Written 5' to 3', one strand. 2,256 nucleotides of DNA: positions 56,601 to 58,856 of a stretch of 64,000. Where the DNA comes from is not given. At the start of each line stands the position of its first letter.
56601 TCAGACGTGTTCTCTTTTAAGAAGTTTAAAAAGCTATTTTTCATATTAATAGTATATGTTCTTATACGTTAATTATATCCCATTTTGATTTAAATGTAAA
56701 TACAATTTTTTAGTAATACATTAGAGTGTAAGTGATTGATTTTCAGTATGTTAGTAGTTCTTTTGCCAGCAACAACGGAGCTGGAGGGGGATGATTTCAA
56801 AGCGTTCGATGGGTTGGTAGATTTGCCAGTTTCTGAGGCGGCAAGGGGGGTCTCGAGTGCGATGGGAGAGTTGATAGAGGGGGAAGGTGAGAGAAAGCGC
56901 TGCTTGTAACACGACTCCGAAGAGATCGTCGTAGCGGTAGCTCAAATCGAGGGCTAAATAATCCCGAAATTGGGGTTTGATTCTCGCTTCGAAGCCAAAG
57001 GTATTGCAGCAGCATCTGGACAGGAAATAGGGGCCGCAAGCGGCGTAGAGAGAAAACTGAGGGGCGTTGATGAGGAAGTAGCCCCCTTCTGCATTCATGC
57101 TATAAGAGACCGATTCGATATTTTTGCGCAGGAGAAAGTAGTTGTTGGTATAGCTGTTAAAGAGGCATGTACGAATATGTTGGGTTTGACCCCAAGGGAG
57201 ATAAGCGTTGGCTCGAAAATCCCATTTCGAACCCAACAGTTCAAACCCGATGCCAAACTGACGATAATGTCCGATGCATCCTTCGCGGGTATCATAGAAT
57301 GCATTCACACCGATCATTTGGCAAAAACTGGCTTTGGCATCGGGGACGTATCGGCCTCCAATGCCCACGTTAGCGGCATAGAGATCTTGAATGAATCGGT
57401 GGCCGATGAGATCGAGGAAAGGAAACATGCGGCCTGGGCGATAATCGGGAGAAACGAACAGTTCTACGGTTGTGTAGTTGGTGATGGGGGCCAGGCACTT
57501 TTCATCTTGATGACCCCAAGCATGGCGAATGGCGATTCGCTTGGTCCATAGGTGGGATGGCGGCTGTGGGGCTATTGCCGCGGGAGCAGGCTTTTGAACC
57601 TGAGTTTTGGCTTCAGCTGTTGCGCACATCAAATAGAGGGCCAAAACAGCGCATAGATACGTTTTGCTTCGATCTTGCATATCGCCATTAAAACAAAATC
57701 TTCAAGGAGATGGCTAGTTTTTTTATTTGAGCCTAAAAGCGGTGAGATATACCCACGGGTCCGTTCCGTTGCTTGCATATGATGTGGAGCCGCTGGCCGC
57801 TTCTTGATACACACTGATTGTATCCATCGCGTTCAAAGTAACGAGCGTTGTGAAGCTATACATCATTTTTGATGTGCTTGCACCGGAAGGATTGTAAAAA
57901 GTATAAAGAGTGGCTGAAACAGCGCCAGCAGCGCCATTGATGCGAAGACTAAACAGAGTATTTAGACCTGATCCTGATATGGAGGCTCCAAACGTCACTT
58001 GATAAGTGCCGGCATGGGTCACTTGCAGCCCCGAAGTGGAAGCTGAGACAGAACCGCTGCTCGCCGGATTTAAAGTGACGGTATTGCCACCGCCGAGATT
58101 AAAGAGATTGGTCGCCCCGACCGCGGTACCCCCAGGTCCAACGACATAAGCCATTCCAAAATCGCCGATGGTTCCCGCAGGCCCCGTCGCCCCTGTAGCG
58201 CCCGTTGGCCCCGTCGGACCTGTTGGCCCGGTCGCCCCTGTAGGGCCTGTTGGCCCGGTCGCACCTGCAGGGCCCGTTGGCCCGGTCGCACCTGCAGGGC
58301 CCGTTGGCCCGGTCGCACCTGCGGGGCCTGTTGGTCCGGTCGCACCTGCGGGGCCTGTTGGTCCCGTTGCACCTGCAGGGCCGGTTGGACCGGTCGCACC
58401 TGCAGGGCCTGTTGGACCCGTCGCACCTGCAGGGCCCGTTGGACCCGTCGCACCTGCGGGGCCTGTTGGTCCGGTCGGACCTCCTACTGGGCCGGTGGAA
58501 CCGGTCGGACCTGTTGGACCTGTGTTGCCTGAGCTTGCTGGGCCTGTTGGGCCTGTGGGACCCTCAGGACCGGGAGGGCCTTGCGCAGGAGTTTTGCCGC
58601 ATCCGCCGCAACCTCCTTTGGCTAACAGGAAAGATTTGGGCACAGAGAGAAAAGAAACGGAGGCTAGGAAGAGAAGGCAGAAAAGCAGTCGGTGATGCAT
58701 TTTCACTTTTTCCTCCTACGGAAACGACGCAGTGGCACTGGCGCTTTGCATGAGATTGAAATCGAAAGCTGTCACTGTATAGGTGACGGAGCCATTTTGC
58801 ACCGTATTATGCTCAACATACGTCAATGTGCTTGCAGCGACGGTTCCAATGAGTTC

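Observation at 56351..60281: Operon linking an 8-repeat/FN3 secreted protein, a BclA-like collagen fibre protein and a Cys-rich passenger-less beta-barrel: candidate undescribed chlamydial surface-fibre system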

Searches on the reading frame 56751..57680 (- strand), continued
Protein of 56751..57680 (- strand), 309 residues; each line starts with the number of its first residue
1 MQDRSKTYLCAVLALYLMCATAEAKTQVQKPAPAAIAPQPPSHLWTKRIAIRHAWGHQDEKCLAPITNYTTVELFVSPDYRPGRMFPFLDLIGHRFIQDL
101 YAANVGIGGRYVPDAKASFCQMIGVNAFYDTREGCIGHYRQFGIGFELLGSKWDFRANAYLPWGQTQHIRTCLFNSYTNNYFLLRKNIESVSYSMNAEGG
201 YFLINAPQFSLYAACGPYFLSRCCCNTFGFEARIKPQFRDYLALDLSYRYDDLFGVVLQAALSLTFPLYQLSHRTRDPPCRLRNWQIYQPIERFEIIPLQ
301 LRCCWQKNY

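Call 72: search_protein_families(library=pfam, proteins=[L013:12768-14264:-, L014:12871-14298:-, L013:8423-10891:+, L013:7328-8374:+, L013:4809-6779:+, L004:10157-11062:+, L046:3934-4824:-, L013:12315-12668:-, L013:11960-12313:-], max_evalue=0.01)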
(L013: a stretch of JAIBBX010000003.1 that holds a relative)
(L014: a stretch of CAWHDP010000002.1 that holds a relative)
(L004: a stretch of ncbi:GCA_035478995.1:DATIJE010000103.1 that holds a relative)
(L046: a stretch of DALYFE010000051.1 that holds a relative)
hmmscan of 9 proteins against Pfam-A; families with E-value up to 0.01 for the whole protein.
L013:12768-14264:- (498 aa): 10 families
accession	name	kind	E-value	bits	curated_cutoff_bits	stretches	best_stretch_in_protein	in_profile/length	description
PF00069.31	Pkinase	-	3.3e-50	171.3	31.7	1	32-229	8-198/263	Protein kinase domain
PF07714.23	PK_Tyr_Ser-Thr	-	3.2e-35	122.1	23.1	1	33-225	9-202/258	Protein tyrosine and serine/threonine kinase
PF03109.22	ABC1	-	6e-09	35.8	22.9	1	101-183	146-228/244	ABC1 atypical kinase-like domain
PF14531.12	Kinase-like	-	5.4e-05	23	25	1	125-220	148-243/289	Kinase-like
PF01636.29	APH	-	5.8e-05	23.4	23.2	1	131-171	155-199/239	Phosphotransferase enzyme family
PF07228.17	SpoIIE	-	0.0001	22.7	25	1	331-411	4-85/192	Stage II sporulation protein E (SpoIIE)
PF01163.29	RIO1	-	0.00031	20.9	22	1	94-181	78-163/187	RIO domain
PF17667.7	Pkinase_fungal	-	0.00049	19.4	24.1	1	134-197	298-363/387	Fungal protein kinase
PF06293.20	Kdo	-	0.0022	17.9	21.3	1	108-166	103-166/207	Lipopolysaccharide kinase (Kdo/WaaP) family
PF12330.14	Haspin_kinase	-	0.0074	15.8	25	0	123-169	206-253/364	Haspin like kinase domain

L014:12871-14298:- (475 aa): 9 families
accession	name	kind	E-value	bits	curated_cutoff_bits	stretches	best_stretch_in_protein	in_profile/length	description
PF00069.31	Pkinase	-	3.5e-45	154.9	31.7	1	27-219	9-195/263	Protein kinase domain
PF07714.23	PK_Tyr_Ser-Thr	-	2.7e-34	119.1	23.1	1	38-238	24-218/258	Protein tyrosine and serine/threonine kinase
PF03109.22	ABC1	-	5.1e-09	36.1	22.9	1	94-174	145-225/244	ABC1 atypical kinase-like domain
PF07228.17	SpoIIE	-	6.4e-06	26.7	25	1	327-435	23-133/192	Stage II sporulation protein E (SpoIIE)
PF01636.29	APH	-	0.00026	21.3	23.2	0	134-161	167-195/239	Phosphotransferase enzyme family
PF17667.7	Pkinase_fungal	-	0.00074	18.8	24.1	1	119-191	289-364/387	Fungal protein kinase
PF14531.12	Kinase-like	-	0.0012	18.7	25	1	118-162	147-191/289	Kinase-like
PF01163.29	RIO1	-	0.002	18.2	22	1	94-171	83-159/187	RIO domain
PF06293.20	Kdo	-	0.0049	16.8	21.3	0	103-160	104-166/207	Lipopolysaccharide kinase (Kdo/WaaP) family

L013:8423-10891:+ (822 aa): 1 family
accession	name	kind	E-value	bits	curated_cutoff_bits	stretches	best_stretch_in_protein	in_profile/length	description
PF11924.14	IAT_beta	-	4.9e-07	30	22.3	1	606-681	86-153/279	Inverse autotransporter, beta-domain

L013:7328-8374:+ (348 aa): 1 family
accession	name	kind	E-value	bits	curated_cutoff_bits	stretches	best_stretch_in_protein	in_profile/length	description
PF01755.23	Glyco_transf_25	-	3.8e-07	30.6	24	1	65-310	4-196/199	Glycosyltransferase family 25 (LPS biosynthesis protein)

L013:4809-6779:+ (656 aa): 3 families
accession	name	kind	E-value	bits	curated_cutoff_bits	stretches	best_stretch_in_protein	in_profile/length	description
PF13432.12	TPR_16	-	0.0011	19.8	32.7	1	298-353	2-57/65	Tetratricopeptide repeat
PF13414.12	TPR_11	-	0.0061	16.7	26.8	0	309-341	10-42/42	TPR repeat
PF00515.34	TPR_1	-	0.0085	16.3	27.8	1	328-350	2-24/34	Tetratricopeptide repeat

L004:10157-11062:+ (301 aa): 2 families
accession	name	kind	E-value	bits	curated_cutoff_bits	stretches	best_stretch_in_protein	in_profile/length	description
PF01697.33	Glyco_transf_92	-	1.6e-23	84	23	1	28-205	2-181/249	Glycosyltransferase family 92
PF13704.12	Glyco_tranf_2_4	-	8.4e-14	52.3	27.5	1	38-147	1-97/98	Glycosyl transferase family 2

L046:3934-4824:- (296 aa): 2 families
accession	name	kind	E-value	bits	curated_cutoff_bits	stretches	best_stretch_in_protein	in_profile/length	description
PF01697.33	Glyco_transf_92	-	3.6e-25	89.5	23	1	43-178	13-150/249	Glycosyltransferase family 92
PF13704.12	Glyco_tranf_2_4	-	7.8e-13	49.2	27.5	1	42-141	1-85/98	Glycosyl transferase family 2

L013:12315-12668:- (117 aa): 0 families

L013:11960-12313:- (117 aa): 1 family
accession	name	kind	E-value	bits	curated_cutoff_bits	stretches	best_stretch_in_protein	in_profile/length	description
PF13340.11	DUF4096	-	1.4e-18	67.3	34.3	1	6-81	1-75/76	Putative transposase of IS4/5 family (DUF4096)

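Call 94: search_protein_families(library=phrogs, proteins=[window:56751-57680:-], max_evalue=0.001)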
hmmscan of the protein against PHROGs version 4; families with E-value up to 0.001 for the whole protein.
window:56751-57680:- (309 aa): 0 families

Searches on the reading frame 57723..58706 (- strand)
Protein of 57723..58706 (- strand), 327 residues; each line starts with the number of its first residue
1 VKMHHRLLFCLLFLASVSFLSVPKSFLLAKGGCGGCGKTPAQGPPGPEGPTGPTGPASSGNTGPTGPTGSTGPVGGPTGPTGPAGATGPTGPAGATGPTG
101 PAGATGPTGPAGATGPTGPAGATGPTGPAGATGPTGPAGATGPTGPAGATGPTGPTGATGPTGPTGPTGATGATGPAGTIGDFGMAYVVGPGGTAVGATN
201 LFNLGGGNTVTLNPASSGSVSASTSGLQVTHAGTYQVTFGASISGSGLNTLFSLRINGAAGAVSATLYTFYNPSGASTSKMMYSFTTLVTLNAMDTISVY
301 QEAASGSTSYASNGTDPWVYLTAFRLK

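Call 3: search_protein_families(library=pfam, proteins=[window:57723-58706:-], max_evalue=0.1)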
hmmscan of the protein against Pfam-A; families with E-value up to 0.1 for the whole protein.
window:57723-58706:- (327 aa): 2 families
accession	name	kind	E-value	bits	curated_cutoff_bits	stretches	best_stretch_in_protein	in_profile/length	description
PF01391.23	Collagen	-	2.7e-17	62.7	27.2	1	124-181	1-58/60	Collagen triple helix repeat (20 copies)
PF18573.7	BclA_C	-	0.00068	20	38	1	206-300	16-104/128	BclA C-terminal domain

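Call 4: search_protein_families(library=ncbifam, proteins=[window:57723-58706:-], max_evalue=0.1)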
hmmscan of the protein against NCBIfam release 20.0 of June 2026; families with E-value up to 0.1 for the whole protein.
window:57723-58706:- (327 aa): 4 families
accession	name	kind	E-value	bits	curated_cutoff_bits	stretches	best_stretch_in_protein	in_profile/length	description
NF038329.2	gly_rich_SclB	equivalog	9.9e-22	77.4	325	1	33-193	122-277/442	LPXTG-anchored collagen-like adhesin Scl2/SclB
NF046116.1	adhesin_Lcl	equivalog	1.2e-16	60.4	500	1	35-193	88-246/431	collagen-like adhesin Lcl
NF038330.1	adhesin_SclA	exception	1.5e-13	51.2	400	1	38-191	109-259/405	LPXTG-anchored collagen-like adhesin Scl1/SclA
NF033147.1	GXX_rpt_CTERM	domain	0.06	13.2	50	1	224-326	40-131/132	Gly-Xaa-Xaa repeat protein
